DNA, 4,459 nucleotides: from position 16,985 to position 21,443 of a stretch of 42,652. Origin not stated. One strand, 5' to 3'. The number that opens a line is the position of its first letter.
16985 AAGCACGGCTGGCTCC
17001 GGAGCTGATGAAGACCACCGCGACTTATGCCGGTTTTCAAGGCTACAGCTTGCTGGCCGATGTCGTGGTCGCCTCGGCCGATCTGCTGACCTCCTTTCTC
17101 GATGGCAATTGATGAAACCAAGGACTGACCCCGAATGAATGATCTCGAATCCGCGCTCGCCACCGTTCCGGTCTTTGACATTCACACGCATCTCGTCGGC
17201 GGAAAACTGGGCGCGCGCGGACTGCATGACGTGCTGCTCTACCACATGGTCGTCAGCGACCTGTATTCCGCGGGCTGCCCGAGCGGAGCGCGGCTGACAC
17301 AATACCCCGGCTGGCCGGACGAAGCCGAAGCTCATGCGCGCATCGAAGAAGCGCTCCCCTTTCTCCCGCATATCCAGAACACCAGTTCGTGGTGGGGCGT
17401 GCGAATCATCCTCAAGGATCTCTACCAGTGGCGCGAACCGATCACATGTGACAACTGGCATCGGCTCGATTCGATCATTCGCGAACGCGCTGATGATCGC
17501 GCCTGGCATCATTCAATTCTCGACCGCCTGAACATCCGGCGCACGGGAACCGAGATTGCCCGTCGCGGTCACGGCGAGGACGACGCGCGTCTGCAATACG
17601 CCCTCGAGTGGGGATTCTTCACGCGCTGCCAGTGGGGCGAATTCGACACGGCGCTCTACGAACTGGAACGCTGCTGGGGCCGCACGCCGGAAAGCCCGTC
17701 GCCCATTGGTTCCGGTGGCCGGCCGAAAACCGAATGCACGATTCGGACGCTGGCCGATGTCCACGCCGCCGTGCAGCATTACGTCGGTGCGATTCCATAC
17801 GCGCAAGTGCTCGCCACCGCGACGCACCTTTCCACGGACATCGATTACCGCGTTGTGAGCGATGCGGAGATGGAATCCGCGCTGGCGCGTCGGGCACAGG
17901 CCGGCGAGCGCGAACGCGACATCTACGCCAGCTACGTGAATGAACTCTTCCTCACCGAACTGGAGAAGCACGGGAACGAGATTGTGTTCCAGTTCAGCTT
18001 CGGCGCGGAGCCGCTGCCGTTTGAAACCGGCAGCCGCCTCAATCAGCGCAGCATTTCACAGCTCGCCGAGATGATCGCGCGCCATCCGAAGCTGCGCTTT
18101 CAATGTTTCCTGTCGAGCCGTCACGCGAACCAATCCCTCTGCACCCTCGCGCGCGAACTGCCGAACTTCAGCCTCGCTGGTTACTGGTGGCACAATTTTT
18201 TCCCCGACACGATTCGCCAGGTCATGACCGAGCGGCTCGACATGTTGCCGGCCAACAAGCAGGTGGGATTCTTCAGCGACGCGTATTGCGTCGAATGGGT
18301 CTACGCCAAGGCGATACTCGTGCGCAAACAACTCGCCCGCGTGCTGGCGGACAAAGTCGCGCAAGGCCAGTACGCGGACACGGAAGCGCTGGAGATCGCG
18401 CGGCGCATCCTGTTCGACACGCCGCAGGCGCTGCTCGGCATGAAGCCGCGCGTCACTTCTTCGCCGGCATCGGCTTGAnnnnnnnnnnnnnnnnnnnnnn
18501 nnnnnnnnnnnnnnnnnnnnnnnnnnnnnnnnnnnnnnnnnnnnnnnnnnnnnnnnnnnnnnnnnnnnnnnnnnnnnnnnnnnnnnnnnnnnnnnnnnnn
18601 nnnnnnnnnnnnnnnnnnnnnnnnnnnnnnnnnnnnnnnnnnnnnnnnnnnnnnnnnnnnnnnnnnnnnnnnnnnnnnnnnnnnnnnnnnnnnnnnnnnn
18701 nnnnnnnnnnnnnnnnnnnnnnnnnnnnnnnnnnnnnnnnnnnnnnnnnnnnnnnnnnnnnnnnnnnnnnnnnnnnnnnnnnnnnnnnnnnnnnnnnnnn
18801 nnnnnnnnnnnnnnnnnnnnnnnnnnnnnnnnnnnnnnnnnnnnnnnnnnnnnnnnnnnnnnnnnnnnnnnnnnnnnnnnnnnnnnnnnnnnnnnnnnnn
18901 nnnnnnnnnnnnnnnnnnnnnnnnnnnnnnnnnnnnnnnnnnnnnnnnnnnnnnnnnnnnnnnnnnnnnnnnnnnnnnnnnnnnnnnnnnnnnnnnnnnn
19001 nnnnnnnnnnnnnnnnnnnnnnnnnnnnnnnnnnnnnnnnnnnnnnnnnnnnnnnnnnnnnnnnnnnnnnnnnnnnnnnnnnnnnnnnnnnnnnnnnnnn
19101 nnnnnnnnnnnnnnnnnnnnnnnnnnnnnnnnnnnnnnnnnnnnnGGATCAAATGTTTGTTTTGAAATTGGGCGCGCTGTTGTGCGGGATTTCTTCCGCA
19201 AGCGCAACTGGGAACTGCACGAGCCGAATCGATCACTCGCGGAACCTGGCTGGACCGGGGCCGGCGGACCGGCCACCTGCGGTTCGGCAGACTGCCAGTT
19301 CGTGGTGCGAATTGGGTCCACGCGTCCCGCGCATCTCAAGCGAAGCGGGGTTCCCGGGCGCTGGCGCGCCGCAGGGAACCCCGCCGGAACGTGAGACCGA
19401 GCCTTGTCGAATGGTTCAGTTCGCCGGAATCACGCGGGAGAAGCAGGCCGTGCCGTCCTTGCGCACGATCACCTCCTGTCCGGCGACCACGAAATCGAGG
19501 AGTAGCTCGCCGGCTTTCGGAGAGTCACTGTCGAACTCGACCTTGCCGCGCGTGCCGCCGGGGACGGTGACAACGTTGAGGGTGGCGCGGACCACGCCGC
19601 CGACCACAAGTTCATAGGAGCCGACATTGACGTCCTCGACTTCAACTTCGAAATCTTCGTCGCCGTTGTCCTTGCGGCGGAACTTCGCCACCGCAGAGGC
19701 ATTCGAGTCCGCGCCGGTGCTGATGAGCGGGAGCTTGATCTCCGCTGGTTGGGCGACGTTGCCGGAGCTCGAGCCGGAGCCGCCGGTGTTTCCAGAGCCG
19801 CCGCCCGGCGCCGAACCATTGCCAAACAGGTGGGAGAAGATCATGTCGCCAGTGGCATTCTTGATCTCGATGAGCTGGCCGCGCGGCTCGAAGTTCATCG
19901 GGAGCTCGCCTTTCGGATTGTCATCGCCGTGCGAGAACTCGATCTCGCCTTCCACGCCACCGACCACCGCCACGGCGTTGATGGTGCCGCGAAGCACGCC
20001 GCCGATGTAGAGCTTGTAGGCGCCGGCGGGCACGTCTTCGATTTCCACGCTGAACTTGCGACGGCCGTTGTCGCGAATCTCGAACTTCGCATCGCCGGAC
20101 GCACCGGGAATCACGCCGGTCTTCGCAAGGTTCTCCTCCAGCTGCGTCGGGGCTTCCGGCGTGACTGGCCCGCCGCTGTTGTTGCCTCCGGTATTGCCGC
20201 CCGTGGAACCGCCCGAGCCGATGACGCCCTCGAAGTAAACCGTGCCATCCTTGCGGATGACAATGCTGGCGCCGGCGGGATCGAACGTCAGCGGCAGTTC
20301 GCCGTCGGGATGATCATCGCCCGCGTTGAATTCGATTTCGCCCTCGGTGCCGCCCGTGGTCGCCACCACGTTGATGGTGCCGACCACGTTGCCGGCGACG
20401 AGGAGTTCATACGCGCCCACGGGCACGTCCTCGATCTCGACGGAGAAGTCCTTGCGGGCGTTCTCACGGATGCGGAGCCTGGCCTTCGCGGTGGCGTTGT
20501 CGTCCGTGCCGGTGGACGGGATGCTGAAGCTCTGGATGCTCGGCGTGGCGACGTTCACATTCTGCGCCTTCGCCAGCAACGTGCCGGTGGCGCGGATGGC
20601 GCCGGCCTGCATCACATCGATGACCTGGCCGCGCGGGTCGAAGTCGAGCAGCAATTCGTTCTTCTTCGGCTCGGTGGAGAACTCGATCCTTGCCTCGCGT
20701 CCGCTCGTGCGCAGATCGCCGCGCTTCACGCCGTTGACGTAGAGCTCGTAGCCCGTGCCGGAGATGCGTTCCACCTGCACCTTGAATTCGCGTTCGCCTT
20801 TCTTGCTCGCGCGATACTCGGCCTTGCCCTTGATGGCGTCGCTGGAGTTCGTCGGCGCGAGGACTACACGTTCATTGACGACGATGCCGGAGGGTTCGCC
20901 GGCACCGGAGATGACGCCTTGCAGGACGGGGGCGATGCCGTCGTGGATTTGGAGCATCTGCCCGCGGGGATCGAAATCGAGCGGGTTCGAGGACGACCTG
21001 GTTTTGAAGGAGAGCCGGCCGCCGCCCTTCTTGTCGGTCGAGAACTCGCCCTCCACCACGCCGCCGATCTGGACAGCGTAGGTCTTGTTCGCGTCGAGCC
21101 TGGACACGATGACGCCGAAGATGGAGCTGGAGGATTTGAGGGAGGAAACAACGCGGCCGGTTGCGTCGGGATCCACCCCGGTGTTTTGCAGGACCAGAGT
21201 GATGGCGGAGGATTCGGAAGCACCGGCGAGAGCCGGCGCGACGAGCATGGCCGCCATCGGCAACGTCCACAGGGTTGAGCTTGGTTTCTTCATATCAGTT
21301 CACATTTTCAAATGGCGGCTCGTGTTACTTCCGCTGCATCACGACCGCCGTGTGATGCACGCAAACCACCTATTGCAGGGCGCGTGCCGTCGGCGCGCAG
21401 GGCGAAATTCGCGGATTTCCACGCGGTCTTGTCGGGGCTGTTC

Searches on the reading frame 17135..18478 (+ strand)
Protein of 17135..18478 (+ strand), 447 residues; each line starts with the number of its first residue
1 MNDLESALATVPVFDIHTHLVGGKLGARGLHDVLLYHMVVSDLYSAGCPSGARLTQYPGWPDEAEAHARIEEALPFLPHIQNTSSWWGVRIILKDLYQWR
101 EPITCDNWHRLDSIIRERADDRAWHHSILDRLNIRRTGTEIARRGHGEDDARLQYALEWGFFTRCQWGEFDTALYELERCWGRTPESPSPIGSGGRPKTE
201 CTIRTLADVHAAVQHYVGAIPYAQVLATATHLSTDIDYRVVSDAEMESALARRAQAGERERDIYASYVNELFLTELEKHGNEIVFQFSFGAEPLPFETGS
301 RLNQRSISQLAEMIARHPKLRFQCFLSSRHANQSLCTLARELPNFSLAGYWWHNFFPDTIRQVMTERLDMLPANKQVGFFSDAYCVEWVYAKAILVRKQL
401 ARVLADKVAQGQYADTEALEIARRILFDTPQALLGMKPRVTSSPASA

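Call 8: search_protein_families(library=pfam, proteins=[window:17135-18478:+], max_evalue=0.01)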
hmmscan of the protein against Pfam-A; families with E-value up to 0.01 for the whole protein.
window:17135-18478:+ (447 aa): 1 family
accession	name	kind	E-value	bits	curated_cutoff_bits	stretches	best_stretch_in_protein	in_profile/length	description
PF19927.4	DUF6390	-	0.0019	18.2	25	1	195-243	23-73/244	Family of unknown function (DUF6390)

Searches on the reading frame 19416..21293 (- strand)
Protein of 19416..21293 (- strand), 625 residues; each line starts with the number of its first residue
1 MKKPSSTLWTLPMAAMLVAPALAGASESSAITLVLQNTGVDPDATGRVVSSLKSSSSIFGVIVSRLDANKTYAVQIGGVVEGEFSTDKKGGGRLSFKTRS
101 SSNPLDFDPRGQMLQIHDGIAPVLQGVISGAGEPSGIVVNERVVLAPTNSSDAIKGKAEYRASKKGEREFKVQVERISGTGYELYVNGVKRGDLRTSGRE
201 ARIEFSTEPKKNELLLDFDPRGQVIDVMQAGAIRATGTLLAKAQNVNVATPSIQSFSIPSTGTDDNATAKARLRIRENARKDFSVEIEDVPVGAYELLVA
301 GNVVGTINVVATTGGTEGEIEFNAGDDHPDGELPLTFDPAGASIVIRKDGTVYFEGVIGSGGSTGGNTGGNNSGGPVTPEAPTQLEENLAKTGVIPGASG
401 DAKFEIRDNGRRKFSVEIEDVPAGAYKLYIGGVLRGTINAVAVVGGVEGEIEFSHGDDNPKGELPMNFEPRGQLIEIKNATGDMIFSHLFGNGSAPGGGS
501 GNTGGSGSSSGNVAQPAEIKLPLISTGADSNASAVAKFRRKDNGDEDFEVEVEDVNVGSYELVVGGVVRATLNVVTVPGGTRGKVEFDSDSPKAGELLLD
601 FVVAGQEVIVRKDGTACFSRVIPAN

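Call 8: search_protein_families(library=pfam, proteins=[window:19416-21293:-], max_evalue=0.01)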
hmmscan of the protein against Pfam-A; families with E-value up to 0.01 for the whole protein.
window:19416-21293:- (625 aa): 1 family
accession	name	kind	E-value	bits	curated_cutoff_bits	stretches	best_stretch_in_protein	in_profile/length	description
PF21160.3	PrkC-like_PASTA-like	-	0.0064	17.3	27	0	264-305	27-68/74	Serine/threonine protein kinase-like, C-terminal PASTA-like domain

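Call 37: search_protein_families(library=ncbifam, proteins=[window:19416-21293:-], max_evalue=0.001)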
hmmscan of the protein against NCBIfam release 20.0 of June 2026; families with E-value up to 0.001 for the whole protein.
window:19416-21293:- (625 aa): 0 families

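Call 78: search_protein_families(library=pfam, proteins=[window:19416-21293:-], max_evalue=5)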
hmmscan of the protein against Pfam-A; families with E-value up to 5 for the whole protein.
window:19416-21293:- (625 aa): 3 families
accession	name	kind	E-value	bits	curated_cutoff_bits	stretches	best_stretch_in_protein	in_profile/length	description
PF21160.3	PrkC-like_PASTA-like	-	0.0064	17.3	27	0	264-305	27-68/74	Serine/threonine protein kinase-like, C-terminal PASTA-like domain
PF00630.25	Filamin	-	0.11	13.7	26.9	0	230-314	4-83/93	Filamin/ABP280 repeat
PF18545.6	HalOD1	-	0.12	13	26.3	0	326-354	44-72/74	Halobacterial output domain 1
